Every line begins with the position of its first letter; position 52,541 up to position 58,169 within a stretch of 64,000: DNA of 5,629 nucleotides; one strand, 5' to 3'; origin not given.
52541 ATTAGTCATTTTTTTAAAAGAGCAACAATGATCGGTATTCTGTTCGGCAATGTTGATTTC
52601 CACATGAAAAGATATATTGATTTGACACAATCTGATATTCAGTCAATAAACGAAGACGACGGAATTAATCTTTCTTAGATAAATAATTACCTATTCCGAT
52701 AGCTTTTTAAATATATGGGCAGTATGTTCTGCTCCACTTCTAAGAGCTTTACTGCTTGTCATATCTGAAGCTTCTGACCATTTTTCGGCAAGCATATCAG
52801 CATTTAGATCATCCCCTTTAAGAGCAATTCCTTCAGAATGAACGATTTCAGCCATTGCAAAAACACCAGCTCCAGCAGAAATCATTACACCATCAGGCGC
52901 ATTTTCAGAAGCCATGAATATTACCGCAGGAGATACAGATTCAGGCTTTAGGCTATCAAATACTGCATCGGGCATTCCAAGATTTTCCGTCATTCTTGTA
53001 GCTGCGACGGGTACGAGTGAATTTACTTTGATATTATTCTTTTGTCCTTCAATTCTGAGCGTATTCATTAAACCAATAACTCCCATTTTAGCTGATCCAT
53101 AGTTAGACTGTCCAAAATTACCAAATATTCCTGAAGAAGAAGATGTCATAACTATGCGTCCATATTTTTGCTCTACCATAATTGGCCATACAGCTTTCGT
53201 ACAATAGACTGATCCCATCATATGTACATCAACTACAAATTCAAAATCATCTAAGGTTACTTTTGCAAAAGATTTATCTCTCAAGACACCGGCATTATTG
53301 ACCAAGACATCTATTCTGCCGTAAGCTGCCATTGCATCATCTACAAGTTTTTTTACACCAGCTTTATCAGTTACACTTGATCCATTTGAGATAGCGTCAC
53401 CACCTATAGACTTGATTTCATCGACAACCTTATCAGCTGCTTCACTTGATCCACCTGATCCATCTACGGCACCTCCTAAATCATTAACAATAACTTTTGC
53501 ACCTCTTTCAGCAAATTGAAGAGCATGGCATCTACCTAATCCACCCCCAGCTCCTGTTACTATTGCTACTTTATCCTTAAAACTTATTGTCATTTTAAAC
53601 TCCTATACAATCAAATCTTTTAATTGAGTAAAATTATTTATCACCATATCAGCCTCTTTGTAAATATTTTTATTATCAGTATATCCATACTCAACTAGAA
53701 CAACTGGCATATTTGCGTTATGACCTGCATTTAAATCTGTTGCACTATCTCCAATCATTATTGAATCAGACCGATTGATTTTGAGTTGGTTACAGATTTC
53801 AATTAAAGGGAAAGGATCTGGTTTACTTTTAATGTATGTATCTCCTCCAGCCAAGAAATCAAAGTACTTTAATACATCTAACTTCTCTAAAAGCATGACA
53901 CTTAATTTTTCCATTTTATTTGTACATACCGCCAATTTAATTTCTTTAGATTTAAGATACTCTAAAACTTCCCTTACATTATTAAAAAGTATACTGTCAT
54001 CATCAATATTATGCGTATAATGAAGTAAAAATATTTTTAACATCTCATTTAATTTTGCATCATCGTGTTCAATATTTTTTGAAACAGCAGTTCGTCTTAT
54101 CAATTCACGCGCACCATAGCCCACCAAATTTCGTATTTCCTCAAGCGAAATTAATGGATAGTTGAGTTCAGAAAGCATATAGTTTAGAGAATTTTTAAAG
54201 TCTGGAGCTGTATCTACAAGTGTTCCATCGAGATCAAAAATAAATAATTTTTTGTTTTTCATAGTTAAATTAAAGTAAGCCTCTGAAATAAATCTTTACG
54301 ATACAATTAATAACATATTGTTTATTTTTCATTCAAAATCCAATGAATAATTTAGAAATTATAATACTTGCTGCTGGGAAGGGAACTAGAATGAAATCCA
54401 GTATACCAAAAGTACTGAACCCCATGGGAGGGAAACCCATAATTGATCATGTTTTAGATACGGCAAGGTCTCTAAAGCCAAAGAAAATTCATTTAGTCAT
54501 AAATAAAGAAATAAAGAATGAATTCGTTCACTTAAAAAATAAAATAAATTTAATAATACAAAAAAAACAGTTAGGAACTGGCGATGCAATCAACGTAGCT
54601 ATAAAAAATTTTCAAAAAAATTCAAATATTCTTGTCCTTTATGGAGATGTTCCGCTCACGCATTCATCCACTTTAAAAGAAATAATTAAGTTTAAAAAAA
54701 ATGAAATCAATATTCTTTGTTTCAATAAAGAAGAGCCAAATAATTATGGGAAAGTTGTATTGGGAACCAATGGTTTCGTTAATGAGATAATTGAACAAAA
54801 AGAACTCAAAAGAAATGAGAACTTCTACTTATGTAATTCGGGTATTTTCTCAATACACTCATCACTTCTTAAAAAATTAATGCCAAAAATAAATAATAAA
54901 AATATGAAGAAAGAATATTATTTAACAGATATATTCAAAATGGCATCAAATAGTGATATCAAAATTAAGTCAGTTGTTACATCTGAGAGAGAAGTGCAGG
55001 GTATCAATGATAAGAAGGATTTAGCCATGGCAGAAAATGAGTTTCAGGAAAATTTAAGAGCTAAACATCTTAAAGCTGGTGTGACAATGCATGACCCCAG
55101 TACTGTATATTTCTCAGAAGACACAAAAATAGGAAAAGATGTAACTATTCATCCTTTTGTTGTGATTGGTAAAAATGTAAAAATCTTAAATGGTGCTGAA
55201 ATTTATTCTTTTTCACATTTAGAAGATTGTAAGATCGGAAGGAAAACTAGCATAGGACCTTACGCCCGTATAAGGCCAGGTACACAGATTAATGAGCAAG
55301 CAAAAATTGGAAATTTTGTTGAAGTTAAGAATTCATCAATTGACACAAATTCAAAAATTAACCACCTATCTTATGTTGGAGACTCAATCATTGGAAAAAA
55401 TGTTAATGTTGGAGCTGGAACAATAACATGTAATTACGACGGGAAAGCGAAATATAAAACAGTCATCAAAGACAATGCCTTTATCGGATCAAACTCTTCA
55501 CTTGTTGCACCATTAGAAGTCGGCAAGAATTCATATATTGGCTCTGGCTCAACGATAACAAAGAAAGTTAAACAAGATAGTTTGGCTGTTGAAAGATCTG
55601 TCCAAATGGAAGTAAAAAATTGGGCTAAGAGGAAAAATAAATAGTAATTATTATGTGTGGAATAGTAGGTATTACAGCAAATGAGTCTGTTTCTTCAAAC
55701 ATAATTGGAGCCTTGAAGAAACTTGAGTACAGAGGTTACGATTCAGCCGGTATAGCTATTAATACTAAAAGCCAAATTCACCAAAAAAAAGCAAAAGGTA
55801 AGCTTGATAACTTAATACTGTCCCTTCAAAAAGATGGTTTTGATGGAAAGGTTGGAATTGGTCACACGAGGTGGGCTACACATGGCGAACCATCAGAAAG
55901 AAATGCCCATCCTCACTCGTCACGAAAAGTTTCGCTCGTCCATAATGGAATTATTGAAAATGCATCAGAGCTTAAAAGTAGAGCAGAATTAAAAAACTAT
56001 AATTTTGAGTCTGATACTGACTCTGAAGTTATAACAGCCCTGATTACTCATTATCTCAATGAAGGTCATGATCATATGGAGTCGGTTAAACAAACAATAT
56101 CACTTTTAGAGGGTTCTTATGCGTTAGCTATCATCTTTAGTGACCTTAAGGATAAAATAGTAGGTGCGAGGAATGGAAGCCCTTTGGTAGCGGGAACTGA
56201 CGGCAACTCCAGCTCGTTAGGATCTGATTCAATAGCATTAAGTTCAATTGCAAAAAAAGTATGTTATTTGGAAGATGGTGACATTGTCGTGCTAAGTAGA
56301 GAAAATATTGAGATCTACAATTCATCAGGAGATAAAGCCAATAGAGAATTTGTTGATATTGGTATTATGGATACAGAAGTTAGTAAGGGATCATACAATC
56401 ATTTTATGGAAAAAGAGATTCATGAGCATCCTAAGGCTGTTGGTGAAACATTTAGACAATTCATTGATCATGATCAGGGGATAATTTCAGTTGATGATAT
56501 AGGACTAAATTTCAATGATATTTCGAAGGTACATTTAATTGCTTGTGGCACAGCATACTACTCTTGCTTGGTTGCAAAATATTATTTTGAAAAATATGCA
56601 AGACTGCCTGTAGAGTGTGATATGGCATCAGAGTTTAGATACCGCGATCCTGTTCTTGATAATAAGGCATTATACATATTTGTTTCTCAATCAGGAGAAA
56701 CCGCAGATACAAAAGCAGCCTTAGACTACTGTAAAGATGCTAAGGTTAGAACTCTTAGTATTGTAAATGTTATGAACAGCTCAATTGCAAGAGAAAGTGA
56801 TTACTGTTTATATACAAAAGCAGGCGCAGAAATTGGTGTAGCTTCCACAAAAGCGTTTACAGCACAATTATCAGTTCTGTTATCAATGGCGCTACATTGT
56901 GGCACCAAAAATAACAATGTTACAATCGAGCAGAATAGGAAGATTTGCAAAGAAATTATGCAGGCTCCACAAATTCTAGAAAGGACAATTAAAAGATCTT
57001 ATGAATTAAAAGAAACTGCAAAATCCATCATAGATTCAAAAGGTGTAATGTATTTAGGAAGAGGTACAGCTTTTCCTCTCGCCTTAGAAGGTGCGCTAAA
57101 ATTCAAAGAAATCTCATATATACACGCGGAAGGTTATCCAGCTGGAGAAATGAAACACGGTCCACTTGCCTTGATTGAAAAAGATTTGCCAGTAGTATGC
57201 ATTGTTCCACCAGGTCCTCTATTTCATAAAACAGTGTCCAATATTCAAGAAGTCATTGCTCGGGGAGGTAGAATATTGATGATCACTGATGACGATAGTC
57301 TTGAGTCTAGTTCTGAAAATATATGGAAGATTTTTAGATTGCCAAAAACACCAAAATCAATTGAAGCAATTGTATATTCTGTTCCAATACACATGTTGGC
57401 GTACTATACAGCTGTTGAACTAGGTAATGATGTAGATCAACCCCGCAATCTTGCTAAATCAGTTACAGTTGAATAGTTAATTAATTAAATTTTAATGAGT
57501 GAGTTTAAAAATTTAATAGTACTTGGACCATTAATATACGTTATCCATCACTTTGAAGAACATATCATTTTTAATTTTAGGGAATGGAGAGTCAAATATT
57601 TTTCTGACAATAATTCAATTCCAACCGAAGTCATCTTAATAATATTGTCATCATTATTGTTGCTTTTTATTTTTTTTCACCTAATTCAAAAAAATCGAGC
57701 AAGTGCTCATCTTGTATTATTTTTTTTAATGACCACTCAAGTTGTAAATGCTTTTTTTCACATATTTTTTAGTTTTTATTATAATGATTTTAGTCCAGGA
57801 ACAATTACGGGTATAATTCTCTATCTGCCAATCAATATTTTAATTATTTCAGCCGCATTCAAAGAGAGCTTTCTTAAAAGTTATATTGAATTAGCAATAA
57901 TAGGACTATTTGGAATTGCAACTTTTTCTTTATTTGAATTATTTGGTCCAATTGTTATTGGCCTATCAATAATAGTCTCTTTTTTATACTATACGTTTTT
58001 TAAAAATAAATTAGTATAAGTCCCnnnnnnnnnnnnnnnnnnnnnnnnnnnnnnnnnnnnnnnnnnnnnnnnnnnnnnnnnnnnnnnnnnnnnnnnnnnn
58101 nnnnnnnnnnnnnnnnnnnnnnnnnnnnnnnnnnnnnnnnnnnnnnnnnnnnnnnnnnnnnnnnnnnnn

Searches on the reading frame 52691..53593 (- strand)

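Call 33: search_protein_families(library=pfam, proteins=[window:52691-53593:-], max_evalue=0.001)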
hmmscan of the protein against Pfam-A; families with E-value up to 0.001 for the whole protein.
window:52691-53593:- (300 aa): 3 families
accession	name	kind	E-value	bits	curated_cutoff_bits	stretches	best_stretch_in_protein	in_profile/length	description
PF00106.31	adh_short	-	7.3e-45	153.3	26.6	1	8-204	1-189/195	short chain dehydrogenase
PF13561.12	adh_short_C2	-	5.6e-31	108.4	27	1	14-215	1-194/236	Enoyl-(Acyl carrier protein) reductase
PF08659.16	KR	-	1.7e-20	74.2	22.6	1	11-183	4-167/180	KR domain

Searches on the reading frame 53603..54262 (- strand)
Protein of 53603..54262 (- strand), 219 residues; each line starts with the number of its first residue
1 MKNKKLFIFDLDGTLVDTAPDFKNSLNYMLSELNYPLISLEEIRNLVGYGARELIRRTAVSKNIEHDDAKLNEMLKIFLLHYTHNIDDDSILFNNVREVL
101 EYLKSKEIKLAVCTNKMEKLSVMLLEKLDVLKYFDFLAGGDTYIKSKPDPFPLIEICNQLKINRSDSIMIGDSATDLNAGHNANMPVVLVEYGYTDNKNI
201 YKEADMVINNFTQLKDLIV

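Call 34: search_protein_families(library=pfam, proteins=[window:53603-54262:-], max_evalue=0.001)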
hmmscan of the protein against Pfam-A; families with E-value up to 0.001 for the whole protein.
window:53603-54262:- (219 aa): 7 families
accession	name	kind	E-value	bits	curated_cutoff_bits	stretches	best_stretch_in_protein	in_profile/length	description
PF13419.12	HAD_2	-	9.7e-45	153.3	23.8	1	8-190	2-178/178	Haloacid dehalogenase-like hydrolase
PF00702.32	Hydrolase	-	8e-30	105.1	26.4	1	5-184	2-191/191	haloacid dehalogenase-like hydrolase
PF13242.12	Hydrolase_like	-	7.8e-13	48.6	22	1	146-213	3-74/75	HAD-hyrolase-like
PF12710.13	HAD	-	7.2e-06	27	27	1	8-179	2-187/189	haloacid dehalogenase-like hydrolase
PF08282.18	Hydrolase_3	-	5.3e-05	23.5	20.9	0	155-178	194-217/255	haloacid dehalogenase-like hydrolase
PF13344.12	Hydrolase_6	-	0.00081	19.8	27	0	92-130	15-53/101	Haloacid dehalogenase-like hydrolase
PF12689.13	Acid_PPase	-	0.00083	19.7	27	0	92-196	46-156/169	Acid Phosphatase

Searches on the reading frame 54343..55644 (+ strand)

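Call 34: search_protein_families(library=pfam, proteins=[window:54343-55644:+], max_evalue=0.001)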
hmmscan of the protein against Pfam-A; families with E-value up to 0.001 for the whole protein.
window:54343-55644:+ (433 aa): 9 families
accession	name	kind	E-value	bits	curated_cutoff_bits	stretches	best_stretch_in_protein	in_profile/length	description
PF00132.30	Hexapep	-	4.7e-31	105.6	27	3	373-407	2-36/36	Bacterial transferase hexapeptide (six repeats)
PF12804.13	NTP_transf_3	-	7.6e-18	65.6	27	1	7-130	2-124/160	MobA-like NTP transferase domain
PF00483.29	NTP_transferase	-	4.8e-16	59.5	21.2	1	7-204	3-212/245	Nucleotidyl transferase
PF25084.1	LbH_EIF2B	-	1.8e-11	44.4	54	1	295-360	21-85/105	EIF2B subunit epsilon LbH domain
PF01128.25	IspD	-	2.1e-09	37.9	27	1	6-120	3-119/221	2-C-methyl-D-erythritol 4-phosphate cytidylyltransferase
PF14602.12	Hexapep_2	-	7.2e-09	35.7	27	1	374-407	3-34/34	Hexapeptide repeat of succinyl-transferase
PF02348.25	CTP_transf_3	-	2.8e-06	27.7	22.6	1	7-121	3-117/217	Cytidylyltransferase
PF25087.1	GMPPB_C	-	1e-05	25.6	39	1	249-332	6-93/110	GMPPB C-terminal domain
PF24894.1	Hexapep_GlmU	-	0.00045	20.7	23.3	0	327-360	31-64/104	GlmU-like, C-terminal hexapeptide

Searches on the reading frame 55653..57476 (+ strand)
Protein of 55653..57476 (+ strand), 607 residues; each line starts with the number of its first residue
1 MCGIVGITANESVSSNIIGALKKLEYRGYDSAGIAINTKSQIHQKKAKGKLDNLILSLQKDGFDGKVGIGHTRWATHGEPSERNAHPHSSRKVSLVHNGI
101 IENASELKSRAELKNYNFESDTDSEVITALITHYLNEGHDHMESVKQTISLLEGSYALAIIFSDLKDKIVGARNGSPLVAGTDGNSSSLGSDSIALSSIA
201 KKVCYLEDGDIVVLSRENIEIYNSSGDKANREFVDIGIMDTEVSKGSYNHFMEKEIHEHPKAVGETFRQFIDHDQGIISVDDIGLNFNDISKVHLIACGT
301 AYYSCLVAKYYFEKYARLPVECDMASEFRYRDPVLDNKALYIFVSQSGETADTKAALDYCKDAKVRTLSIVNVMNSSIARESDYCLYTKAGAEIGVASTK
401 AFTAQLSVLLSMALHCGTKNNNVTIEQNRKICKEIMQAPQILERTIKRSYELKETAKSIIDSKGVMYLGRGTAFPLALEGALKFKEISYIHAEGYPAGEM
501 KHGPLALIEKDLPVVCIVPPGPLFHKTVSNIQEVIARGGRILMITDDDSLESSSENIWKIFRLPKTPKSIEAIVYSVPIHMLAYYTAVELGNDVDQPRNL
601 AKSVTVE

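Call 34: search_protein_families(library=pfam, proteins=[window:55653-57476:+], max_evalue=0.001)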
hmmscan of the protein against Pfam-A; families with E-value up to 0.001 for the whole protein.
window:55653-57476:+ (607 aa): 3 families
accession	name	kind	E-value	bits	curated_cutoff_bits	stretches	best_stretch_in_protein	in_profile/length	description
PF01380.27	SIS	-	8.5e-53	178.1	25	2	291-413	6-129/131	SIS domain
PF13522.11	GATase_6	-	7e-18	65.3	27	1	64-188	9-126/130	Glutamine amidotransferase domain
PF13537.11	GATase_7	-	5.8e-12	46.1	25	1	82-196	10-121/123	Glutamine amidotransferase domain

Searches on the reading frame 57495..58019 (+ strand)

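Call 34: search_protein_families(library=pfam, proteins=[window:57495-58019:+], max_evalue=0.001)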
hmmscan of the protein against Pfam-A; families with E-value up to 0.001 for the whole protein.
window:57495-58019:+ (174 aa): 1 family
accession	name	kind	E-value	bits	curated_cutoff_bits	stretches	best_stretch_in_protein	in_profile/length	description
PF13787.11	HXXEE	-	1.1e-12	49.2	25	1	10-116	2-113/114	Protein of unknown function with HXXEE motif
